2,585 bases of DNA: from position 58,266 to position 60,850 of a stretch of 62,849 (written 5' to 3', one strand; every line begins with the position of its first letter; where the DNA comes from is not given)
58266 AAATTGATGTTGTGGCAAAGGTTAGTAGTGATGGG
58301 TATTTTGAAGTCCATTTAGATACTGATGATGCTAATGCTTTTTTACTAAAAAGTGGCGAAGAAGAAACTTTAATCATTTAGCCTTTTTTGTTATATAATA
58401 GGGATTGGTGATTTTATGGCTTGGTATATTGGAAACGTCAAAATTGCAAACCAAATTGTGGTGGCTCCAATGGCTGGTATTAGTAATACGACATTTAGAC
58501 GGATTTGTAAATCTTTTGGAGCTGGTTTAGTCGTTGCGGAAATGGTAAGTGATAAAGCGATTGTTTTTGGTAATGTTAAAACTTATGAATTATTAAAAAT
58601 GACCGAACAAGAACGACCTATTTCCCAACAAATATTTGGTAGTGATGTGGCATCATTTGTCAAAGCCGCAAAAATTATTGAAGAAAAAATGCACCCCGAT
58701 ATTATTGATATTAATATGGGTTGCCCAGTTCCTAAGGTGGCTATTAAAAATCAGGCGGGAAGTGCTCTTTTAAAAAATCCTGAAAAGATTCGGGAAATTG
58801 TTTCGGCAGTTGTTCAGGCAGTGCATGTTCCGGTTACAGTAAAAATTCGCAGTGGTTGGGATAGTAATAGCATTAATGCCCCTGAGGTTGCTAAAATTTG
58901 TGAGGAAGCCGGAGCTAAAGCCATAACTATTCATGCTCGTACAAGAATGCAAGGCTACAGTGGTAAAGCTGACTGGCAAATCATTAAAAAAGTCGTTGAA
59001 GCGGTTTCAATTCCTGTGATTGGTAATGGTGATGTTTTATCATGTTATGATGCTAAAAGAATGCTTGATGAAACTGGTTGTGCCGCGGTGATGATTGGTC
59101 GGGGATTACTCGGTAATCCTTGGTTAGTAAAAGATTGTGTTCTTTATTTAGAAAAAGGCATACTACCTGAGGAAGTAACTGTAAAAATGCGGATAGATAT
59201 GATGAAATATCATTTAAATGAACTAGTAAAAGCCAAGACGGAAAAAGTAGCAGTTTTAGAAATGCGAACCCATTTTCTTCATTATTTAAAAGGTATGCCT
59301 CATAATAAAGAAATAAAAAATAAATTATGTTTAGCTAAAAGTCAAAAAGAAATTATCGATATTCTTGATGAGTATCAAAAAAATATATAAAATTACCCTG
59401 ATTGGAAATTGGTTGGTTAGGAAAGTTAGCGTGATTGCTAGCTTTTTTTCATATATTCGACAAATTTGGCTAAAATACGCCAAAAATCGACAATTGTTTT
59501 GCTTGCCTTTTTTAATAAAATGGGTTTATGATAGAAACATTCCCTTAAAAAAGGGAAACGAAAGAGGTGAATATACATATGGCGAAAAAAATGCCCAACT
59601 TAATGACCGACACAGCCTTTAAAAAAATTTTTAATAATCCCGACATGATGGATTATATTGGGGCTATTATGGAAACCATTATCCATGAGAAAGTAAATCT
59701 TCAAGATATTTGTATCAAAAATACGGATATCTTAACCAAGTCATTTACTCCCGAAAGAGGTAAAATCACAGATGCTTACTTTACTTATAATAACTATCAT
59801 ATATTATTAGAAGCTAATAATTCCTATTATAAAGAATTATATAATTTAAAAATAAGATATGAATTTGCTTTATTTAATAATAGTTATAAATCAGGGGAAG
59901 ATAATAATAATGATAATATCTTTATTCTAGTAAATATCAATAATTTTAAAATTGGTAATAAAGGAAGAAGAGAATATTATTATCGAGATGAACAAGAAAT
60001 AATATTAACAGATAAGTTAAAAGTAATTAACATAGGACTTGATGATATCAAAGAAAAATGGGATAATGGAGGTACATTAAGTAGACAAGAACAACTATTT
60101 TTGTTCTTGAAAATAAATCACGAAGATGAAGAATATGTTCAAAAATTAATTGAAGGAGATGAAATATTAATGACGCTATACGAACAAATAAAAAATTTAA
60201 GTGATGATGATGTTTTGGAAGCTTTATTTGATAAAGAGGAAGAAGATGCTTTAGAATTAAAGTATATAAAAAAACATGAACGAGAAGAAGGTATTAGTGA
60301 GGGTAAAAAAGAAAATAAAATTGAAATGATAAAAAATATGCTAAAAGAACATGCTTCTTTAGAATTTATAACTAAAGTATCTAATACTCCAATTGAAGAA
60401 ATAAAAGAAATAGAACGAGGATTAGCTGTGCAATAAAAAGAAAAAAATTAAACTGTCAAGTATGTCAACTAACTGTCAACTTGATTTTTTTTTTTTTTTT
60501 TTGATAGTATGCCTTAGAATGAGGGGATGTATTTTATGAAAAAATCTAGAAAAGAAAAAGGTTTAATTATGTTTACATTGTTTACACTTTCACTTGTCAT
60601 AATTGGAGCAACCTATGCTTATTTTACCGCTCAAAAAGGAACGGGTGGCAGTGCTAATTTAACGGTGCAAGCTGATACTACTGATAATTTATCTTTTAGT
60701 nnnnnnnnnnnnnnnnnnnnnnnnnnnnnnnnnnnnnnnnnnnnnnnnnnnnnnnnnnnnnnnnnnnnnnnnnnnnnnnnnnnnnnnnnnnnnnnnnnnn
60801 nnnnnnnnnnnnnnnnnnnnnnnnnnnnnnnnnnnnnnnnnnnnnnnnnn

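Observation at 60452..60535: T18 homopolymer in the promoter spacer of the type D gene: candidate slipped-strand phase-variation switch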

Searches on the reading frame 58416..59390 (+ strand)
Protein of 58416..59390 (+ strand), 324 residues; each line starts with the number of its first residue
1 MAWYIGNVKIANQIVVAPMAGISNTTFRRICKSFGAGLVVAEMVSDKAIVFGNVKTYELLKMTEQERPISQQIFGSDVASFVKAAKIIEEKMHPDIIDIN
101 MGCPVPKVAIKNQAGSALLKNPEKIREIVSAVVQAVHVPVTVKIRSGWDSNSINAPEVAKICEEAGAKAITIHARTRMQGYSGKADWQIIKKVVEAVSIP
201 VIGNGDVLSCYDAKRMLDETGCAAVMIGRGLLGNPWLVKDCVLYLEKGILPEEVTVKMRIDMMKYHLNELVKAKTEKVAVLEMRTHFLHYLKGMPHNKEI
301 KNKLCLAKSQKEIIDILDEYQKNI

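Call 18: find_encoding_contigs(protein=window:58416-59390:+, flank=6000, max_places=10)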
Protein window:58416-59390:+ (324 aa): 2 contigs read that carry it; 1 place shown.
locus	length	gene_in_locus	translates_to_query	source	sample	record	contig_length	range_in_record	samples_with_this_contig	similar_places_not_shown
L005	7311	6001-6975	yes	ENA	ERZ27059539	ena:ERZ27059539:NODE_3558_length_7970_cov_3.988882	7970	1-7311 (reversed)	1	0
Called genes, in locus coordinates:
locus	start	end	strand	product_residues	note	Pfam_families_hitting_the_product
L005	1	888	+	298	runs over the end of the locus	PF00005:ABC_tran, PF13304:AAA_21 (weak)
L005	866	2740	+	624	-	-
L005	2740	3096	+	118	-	PF00392:GntR, PF13730:HTH_36 (faint)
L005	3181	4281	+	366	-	PF02646:RmuC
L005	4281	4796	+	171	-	PF06695:Sm_multidrug_ex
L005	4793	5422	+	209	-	PF00300:His_Phos_1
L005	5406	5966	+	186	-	PF06130:PTAC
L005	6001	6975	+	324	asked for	PF01207:Dus, PF01180:DHO_dh (weak), PF01680:SOR_SNZ (faint), PF00977:His_biosynth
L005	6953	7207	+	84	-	-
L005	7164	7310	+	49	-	?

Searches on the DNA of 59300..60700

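Call 48: search_rna_families(source=window, start=59300, end=60700, threshold=evalue, max_evalue=1)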
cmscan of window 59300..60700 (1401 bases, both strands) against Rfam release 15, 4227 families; matches with E-value up to 1: 3.
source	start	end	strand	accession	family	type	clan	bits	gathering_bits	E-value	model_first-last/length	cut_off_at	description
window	60435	60497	+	RF03623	mir-1252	Gene; miRNA;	-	31.2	70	0.0059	1-65/65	no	mir-1252 microRNA precursor family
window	60413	60493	-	RF01485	rli61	Cis-reg;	-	22.8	50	0.25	1-106/106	no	Listeria sRNA rli61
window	60119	60175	+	RF01306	sR52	Gene; snRNA; snoRNA; CD-box;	-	17.4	50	0.85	1-60/60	no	Small nucleolar RNA sR52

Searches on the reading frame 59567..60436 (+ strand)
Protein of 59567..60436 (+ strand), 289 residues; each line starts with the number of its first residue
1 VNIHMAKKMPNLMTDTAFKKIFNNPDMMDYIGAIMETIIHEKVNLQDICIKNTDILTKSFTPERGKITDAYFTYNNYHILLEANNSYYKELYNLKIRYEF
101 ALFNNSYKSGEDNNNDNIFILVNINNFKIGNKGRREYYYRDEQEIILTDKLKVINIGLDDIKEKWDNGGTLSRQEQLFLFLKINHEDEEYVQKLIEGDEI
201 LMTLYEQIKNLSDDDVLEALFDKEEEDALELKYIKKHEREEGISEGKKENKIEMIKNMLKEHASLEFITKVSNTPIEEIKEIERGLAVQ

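Call 5: search_protein_families(library=pfam, proteins=[window:59567-60436:+], max_evalue=0.01)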
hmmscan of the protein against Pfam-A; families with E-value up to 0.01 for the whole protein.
window:59567-60436:+ (289 aa): 0 families

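Call 19: find_encoding_contigs(protein=window:59579-60436:+, flank=6000, max_places=10)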
Protein window:59579-60436:+ (285 aa): no gene with exactly this product is on record in the collection.

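Call 26: find_homologous_proteins(query=window:59579-60436:+, max_evalue=1e-10)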
Query window:59579-60436:+ (285 aa): 3 proteins with E <= 1e-10 among 661 candidates.
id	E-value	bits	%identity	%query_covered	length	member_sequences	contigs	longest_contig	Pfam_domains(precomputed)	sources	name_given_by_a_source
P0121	5.9e-180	615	100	100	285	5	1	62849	-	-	-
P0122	7.8e-98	345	84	68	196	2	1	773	-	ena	-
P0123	6.0e-69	251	52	96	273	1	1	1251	PF12784.14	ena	-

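Call 27: find_encoding_contigs(protein=P0123, flank=3000, max_places=10)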
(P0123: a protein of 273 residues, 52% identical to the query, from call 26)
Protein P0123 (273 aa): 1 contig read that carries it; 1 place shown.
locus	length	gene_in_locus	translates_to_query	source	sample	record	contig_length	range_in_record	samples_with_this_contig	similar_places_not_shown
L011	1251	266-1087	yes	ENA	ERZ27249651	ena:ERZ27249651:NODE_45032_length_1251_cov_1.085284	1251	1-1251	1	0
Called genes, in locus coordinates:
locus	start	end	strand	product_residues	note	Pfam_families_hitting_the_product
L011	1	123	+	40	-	?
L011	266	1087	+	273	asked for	PF12784:PDDEXK_2 (weak)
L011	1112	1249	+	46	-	?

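Call 28: list_cluster_members(proteins=[P0121, P0002, P0003, P0004])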
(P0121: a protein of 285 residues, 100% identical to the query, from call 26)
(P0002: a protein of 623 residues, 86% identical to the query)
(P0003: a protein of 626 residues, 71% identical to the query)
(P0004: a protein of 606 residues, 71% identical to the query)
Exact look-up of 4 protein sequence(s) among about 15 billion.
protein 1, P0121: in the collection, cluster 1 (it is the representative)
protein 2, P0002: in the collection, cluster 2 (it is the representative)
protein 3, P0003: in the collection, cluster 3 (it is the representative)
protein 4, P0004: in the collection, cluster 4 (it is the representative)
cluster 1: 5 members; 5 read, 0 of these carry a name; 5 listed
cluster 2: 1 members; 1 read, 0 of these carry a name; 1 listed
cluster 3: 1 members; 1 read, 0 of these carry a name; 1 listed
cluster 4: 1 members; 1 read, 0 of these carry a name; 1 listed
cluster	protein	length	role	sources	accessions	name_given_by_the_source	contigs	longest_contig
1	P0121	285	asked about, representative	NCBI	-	-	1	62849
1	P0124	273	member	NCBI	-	-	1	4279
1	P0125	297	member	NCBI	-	-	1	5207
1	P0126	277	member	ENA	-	-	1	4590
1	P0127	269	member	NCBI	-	-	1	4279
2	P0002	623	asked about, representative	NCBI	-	-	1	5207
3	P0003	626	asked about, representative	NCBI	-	-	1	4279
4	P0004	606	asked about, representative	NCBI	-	-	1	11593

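Call 29: find_encoding_contigs(protein=P0126, flank=5000, max_places=10)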
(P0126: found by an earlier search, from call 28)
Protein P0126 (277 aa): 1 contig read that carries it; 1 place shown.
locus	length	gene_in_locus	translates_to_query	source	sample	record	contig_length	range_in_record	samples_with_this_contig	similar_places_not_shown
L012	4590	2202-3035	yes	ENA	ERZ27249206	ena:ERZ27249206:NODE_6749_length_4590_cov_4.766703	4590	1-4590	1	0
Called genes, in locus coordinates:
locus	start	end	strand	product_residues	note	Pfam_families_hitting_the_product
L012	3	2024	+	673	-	?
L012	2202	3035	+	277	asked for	-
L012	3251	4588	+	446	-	?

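Call 36: search_protein_families(library=ncbifam, proteins=[window:59579-60436:+], max_evalue=0.1)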
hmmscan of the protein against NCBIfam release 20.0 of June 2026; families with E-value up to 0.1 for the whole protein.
window:59579-60436:+ (285 aa): 1 family
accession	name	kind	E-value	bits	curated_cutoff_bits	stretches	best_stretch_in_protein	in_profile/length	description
TIGR01784.1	T_den_put_tspse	subfamily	3.4e-12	46.7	52.1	1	9-278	1-273/273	Rpn family recombination-promoting nuclease/putative transposase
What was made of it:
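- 59411..60436 (+): Rpn-family (PDDEXK_2-like) module, copy 1. It has a 5' hairpin with T7 (59430-59449), a promoter-like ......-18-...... (59503-59532) and an ORF at 59579-60436. TIGR01784 matches over its full length at 46.7 bits, below the 52.1 cutoff (call 36).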

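Call 37: search_protein_families(library=pfam, proteins=[window:59579-60436:+, P0123, P0125], max_evalue=1)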
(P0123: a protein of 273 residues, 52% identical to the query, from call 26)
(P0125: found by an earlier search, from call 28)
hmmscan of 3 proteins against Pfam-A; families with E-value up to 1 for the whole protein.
window:59579-60436:+ (285 aa): 0 families

P0123 (273 aa): 3 families
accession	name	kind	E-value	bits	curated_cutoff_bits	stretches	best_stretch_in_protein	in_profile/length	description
PF12784.13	PDDEXK_2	-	3.8e-07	30.5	27.4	1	10-220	4-213/229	PD-(D/E)XK nuclease family transposase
PF04220.17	YihI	-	0.24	11.6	25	1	196-239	82-125/155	Der GTPase activator (YihI)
PF23312.1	UBA_SIK3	-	0.5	10.8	27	0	241-270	2-30/40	Protein kinase SIK3 UBA domain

P0125 (297 aa): 0 families
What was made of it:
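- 59411..60436 (+): The 52%-identical homolog P0123 passes PF12784 (call 37).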

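Call 55: find_encoding_contigs(protein=P0125, flank=5000, max_places=5)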
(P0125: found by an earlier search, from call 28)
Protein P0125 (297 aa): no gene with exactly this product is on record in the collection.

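Call 57: find_related_loci(query=window:59579-60436:+, collection=viral_contigs, flank=3000)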
Query window:59579-60436:+ (285 aa) in viral_contigs; peptide patterns used: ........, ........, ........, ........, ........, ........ (x = any residue, [..] = any of these).
12 stretches matched a pattern, but none encodes a relative of the query by tblastn (E <= 1e-3).
